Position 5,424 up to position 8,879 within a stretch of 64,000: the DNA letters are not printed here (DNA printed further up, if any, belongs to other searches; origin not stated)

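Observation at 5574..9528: Nuclease-helicase gene pair (Hachiman-like architecture) wedged into the type I R-M operon: best candidate defence system in the window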

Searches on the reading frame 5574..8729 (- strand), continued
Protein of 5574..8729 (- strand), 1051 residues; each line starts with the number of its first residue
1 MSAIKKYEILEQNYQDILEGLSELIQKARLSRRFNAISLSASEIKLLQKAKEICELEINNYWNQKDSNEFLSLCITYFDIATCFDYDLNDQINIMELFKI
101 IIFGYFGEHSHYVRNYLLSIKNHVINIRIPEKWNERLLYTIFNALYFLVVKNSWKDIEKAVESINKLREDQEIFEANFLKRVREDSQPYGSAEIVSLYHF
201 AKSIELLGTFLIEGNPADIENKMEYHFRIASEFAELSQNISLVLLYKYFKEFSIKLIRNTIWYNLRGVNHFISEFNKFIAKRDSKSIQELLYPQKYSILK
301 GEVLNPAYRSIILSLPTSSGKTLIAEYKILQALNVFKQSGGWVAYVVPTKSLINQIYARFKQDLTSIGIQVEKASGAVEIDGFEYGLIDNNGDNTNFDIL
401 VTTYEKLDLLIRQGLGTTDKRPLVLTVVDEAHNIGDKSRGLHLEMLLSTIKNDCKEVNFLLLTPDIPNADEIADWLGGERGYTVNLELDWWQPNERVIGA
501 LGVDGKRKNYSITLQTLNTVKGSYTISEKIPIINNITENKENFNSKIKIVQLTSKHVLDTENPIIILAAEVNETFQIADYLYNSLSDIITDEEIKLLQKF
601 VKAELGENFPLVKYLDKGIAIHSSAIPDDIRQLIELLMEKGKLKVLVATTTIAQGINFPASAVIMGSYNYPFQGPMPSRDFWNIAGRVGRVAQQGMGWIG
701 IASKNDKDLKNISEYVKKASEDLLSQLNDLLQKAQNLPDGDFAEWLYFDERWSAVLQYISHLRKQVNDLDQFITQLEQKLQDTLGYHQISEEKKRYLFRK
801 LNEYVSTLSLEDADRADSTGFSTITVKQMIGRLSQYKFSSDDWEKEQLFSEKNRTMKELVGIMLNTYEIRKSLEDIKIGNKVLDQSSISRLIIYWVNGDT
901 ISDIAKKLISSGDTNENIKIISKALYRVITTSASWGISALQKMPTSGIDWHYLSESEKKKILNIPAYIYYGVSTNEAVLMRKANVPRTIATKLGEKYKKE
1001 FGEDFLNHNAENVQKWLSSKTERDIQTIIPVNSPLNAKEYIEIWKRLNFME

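Call 66: predict_structure(alignment_id=A3)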
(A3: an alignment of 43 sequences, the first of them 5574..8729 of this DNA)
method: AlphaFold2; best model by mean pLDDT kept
length: 1051 residues; sequences in the alignment: 43
mean_pLDDT: 69.3   pTM: 0.65
mean pLDDT of the five models: 69.3, 67.7, 67.2, 64.4, 63.3
residues with pLDDT >= 90: 46; 70-90: 552; 50-70: 303; < 50: 150
segments of 3 or more residues with pLDDT < 50: 182-187, 264-301, 316-320, 377-379, 431-438, 486-495, 519-524, 651-657, 670-680, 685-695, 718-724, 824-827, 934-950
pLDDT, mean of each block of 10 residues (from residue 1): 61 80 78 74 88 90 83 86 85 90 79 76 81 83 84 58 75 66 48 81 83 69 90 83 89 76 44 36 30 35 61 56 63 69 80 69 68 63 64 83 79 82 84 47 77 81 65 78 55 50 76 66 53 72 77 78 73 79 80 89 82 87 67 75 76 46 62 43 48 51 71 54 55 68 64 72 73 77 72 80 70 56 49 57 58 70 62 53 70 74 78 70 65 48 42 56 58 60 79 82 66 80 84 87 82 57
secondary structure, 60 per line:
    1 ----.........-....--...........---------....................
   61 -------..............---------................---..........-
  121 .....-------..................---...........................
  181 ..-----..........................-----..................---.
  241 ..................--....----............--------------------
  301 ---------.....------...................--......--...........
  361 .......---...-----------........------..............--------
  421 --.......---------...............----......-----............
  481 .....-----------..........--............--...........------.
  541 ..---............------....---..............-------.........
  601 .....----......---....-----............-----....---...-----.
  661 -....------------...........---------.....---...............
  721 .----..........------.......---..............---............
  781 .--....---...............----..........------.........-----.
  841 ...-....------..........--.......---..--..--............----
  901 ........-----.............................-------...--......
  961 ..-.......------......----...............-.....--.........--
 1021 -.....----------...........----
elements in order (helices of 4 or more, strands of 3 or more residues): H5-13 H15-18 H21-31 H41-60 H68-81 H91-106 H110-119 H121-125 H133-150 H154-182 H188-213 H219-236 H240-258 H261-264 H269-280 E310-314 H321-339 E342-347 H350-367 E371-373 H385-392 E399-403 H404-412 E423-429 H439-453 E458-463 H469-480 E481-485 E497-506 E509-520 E523-533 H546-557 E564-567 H571-584 H592-605 H610-615 E619-622 H628-639 E645-648 E662-665 H678-687 E698-702 H706-721 H726-735 H742-748 H752-765 H769-781 H784-787 H791-805 H810-819 H826-834 H840-843 H845-848 H855-864 H867-873 H885-896 H901-908 H914-942 H955-962 H964-970 H977-982 H987-1001 H1003-1007 H1010-1018 H1022-1026 H1037-1047

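Call 68: fold_search(model_id=the predicted structure, library=pdb)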
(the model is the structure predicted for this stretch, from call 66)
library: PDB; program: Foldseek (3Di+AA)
matches with E <= 10: 954; with E <= 0.001: 312
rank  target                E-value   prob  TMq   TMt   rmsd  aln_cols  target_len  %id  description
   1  8vx9_B                1.4e-23  1.00  0.67  0.61   8.5      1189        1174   17  Structure of HamAB apo complex from the Escherichia coli Hachiman defense system (released 2024-03-13)
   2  8vxa_A                1.9e-23  1.00  0.67  0.63   8.6      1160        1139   16  Structure of HamB-DNA complex, conformation 1, from the Escherichia coli Hachiman defense system (released 2024-03-13)
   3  8vxy_B                6.6e-22  1.00  0.69  0.63   7.8      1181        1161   16  Structure of HamA(E138A,K140A)B-plasmid DNA complex from the Escherichia coli Hachiman defense system (released 2024-03-13)
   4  2zj8                  8.9e-18  1.00  0.45  0.65   7.9       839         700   18  Archaeal DNA helicase Hjm apo state in form 2 (released 2009-02-10)
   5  2va8_A                9.9e-17  1.00  0.44  0.62   8.8       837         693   18  DNA Repair Helicase Hel308 (released 2008-01-15)
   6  2va8_B                1.3e-16  1.00  0.44  0.63   8.8       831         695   19  DNA Repair Helicase Hel308 (released 2008-01-15)
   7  2zj5                  1.4e-16  1.00  0.44  0.64   7.2       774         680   19  Archaeal DNA helicase Hjm complexed with ADP in form 1 (released 2009-02-10)
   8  2zj2                  2.9e-16  1.00  0.44  0.68   7.0       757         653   19  Archaeal DNA helicase Hjm apo state in form 1 (released 2009-02-10)
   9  9bh7_A                3.2e-16  1.00  0.46  0.60   8.5       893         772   14  Human DNA polymerase theta helicase domain dimer in the apo form (released 2024-05-01)
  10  2p6u                  3.8e-16  1.00  0.42  0.61   9.7       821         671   17  Apo structure of the Hel308 superfamily 2 helicase (released 2007-06-12)
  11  5a9j_B                9.0e-16  1.00  0.47  0.59   8.3       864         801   15  Crystal structure of the Helicase domain of human DNA polymerase theta, apo-form (released 2015-12-16)
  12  5a9j_D                1.7e-15  1.00  0.48  0.62   7.9       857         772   14  Crystal structure of the Helicase domain of human DNA polymerase theta, apo-form (released 2015-12-16)
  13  5a9f                  1.7e-15  1.00  0.45  0.58   9.6       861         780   16  Crystal structure of the Helicase domain of human DNA polymerase theta in complex with ADP (released 2015-12-16)
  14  7a5p_q                3.8e-15  1.00  0.38  0.23  32.8      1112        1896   16  Human C Complex Spliceosome - Medium-resolution PERIPHERY (released 2020-10-14)
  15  9b15_B                4.6e-15  1.00  0.44  0.65   8.2       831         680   17  Superfamily 2 helicase Hel308 containing the beta-hairpin from DNA pol theta helicase-like domain (released 2025-03-19)
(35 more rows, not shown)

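Call 79: get_annotated_region(hit=H13, flank=2500)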
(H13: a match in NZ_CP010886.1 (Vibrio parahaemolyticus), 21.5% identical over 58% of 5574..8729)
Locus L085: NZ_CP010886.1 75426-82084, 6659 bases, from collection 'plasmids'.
description: Vibrio parahaemolyticus strain CHN25 plasmid P2, complete sequence
organism: Vibrio parahaemolyticus (NCBI taxid 670)
taxonomy: Bacteria; Pseudomonadota; Gammaproteobacteria; Vibrionales; Vibrionaceae; Vibrio; Vibrio parahaemolyticus
host: -; source: Shrimps; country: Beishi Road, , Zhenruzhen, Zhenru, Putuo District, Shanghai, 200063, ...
typing (MOB-suite, as given by PLSDB): mobilizable; relaxase MOBP
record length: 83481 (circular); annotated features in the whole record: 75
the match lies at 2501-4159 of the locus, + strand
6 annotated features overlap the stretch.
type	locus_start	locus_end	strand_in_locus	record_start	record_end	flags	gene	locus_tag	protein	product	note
CDS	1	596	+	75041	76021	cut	-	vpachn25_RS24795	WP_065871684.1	MBL fold metallo-hydrolase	-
CDS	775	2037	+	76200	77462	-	-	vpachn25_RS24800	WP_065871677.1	hypothetical protein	-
CDS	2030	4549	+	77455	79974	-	-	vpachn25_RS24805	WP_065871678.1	DEAD/DEAH box helicase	-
CDS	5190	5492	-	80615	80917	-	-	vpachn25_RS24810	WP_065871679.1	hypothetical protein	-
CDS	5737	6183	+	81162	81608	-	-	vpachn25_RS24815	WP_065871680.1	GNAT family N-acetyltransferase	-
CDS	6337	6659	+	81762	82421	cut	-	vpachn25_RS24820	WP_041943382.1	hypothetical protein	-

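Call 80: get_annotated_region(hit=H16, flank=2500)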
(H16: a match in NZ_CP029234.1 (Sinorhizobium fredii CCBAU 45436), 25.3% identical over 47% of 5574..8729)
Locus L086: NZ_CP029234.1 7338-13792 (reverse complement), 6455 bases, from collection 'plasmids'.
description: Sinorhizobium fredii CCBAU 45436 plasmid pSF45436d, complete sequence
organism: Sinorhizobium fredii CCBAU 45436 (NCBI taxid 1128331)
taxonomy: Bacteria; Pseudomonadota; Alphaproteobacteria; Hyphomicrobiales; Rhizobiaceae; Sinorhizobium; Sinorhizobium fredii; Sinorhizobium fredii CCBAU 45436
host: -; source: Glycine max,cell culture,plant root; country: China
typing (MOB-suite, as given by PLSDB): conjugative; relaxase MOBQ; mating-pair formation MPF_T
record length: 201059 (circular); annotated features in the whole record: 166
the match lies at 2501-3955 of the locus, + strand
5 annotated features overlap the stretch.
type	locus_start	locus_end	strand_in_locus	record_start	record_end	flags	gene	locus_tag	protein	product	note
CDS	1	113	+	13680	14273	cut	-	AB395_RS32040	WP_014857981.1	DUF6088 family protein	-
CDS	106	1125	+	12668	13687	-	-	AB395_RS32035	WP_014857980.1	nucleotidyl transferase AbiEii/AbiGii toxin family protein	-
CDS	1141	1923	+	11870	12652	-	-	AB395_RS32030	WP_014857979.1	DUF1837 domain-containing protein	-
CDS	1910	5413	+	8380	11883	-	-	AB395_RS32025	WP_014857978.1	DEAD/DEAH box helicase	-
CDS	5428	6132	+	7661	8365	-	-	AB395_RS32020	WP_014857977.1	hypothetical protein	-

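Call 81: get_annotated_region(hit=H20, flank=2500)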
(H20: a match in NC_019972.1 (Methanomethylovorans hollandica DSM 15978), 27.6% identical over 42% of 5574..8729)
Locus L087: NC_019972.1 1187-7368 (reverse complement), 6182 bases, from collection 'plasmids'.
description: Methanomethylovorans hollandica DSM 15978 plasmid pMETHO01, complete sequence
organism: Methanomethylovorans hollandica DSM 15978 (NCBI taxid 867904)
taxonomy: Archaea; Euryarchaeota; Methanomicrobia; Methanosarcinales; Methanosarcinaceae; Methanomethylovorans; Methanomethylovorans hollandica; Methanomethylovorans hollandica DSM 15978
host: -; source: -; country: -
typing (MOB-suite, as given by PLSDB): non-mobilizable; replicon rep_cluster_57
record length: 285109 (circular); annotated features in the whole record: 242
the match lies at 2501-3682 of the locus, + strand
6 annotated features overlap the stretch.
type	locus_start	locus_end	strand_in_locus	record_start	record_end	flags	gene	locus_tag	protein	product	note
CDS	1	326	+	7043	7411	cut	-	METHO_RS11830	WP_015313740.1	hypothetical protein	-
CDS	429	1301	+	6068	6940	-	-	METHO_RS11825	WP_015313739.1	hypothetical protein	-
CDS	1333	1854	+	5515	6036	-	-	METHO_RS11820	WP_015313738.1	hypothetical protein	-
CDS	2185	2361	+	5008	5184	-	-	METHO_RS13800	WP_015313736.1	hypothetical protein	-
CDS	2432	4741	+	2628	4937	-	-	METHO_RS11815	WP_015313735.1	DEAD/DEAH box helicase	-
CDS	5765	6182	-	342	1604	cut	-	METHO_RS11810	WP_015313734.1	AAA family ATPase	-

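Call 82: get_annotated_region(hit=H7, flank=2500)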
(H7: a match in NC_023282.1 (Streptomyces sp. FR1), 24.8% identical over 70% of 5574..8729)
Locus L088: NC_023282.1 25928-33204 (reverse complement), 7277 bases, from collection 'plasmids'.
description: Streptomyces sp. FR1 plasmid pFRL2, complete sequence
organism: Streptomyces sp. FR1 (NCBI taxid 349971)
taxonomy: Bacteria; Actinomycetota; Actinomycetes; Kitasatosporales; Streptomycetaceae; Streptomyces; Streptomyces sp. FR1
host: -; source: -; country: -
typing (MOB-suite, as given by PLSDB): mobilizable; replicon rep_cluster_1915; relaxase MOBF
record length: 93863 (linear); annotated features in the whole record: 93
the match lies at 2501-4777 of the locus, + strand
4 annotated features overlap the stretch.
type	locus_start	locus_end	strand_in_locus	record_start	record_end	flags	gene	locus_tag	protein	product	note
CDS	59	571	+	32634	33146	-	-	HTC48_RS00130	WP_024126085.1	hypothetical protein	-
CDS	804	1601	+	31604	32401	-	-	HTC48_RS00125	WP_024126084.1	hypothetical protein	-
CDS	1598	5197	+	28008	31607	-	-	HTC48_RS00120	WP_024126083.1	DEAD/DEAH box helicase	-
CDS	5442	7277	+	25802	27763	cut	mobF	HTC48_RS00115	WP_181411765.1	MobF family relaxase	-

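Call 83: get_annotated_region(hit=H11, flank=2500)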
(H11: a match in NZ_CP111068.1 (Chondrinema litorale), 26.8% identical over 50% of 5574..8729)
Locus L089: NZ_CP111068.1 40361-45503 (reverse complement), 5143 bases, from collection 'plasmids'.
description: Chondrinema litorale strain WSW3-B12 plasmid unnamed26, complete sequence
organism: Chondrinema litorale (NCBI taxid 2994555)
taxonomy: Bacteria; Bacteroidota; Cytophagia; Cytophagales; Flammeovirgaceae; Chondrinema; Chondrinema litorale
host: -; source: Seaweed,red alga; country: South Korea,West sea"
typing (MOB-suite, as given by PLSDB): non-mobilizable
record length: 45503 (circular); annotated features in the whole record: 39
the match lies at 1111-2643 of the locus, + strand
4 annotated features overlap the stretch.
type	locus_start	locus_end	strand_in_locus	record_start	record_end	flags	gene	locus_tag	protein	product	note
CDS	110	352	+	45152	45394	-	-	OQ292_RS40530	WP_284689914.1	hypothetical protein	-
CDS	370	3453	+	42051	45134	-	-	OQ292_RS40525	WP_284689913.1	DEAD/DEAH box helicase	-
CDS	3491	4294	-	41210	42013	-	-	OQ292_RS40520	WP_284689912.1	DUF5712 family protein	-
CDS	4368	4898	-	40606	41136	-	-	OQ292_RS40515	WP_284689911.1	BfmA/BtgA family mobilization protein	-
